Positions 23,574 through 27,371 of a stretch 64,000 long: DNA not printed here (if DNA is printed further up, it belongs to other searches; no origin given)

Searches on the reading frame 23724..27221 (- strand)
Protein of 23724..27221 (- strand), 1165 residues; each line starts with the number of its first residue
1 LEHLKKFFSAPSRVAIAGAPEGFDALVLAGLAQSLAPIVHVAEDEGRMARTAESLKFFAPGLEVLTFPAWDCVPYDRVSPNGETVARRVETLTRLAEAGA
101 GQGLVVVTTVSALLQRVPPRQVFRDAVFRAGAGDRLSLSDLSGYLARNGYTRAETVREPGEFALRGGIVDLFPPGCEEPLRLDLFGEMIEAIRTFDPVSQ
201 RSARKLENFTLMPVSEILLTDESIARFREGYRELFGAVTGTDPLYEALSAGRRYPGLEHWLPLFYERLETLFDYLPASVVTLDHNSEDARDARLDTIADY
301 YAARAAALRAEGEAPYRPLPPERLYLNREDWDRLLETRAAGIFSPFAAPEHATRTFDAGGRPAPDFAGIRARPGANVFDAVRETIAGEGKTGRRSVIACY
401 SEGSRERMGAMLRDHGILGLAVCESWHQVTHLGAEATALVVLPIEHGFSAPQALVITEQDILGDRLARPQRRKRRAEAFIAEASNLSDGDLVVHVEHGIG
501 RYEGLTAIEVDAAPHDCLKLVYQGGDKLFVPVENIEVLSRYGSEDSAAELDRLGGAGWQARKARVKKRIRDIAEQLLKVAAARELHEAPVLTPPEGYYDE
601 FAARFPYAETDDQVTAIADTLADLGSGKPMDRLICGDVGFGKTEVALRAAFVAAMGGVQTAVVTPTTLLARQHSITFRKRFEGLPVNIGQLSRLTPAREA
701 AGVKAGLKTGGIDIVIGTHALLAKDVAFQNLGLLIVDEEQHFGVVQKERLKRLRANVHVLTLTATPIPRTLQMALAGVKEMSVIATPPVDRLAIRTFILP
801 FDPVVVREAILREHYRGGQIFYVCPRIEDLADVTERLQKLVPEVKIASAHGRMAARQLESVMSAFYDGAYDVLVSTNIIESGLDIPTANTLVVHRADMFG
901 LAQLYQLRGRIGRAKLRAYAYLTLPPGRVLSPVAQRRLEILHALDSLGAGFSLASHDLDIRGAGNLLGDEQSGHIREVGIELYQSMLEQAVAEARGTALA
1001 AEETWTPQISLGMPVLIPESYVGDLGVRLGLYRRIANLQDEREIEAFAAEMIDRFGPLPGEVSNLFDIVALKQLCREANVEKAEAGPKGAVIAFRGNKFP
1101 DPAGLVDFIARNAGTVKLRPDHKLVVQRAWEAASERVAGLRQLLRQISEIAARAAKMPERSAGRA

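Call 82: search_protein_families(library=padloc, proteins=[window:23724-27221:-], max_evalue=0.00001)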
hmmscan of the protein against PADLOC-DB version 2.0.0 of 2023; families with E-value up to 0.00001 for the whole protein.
window:23724-27221:- (1165 aa): 3 families
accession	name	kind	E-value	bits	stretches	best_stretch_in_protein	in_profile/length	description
PDLC02707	PbeA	-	1.8e-09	34.8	0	811-911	516-614/672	PbeA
PDLC01770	Cas3g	-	3.1e-07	27.3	1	801-920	235-347/733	-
PDLC02870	DpdF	-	4e-06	23.6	1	659-926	55-332/534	DpdF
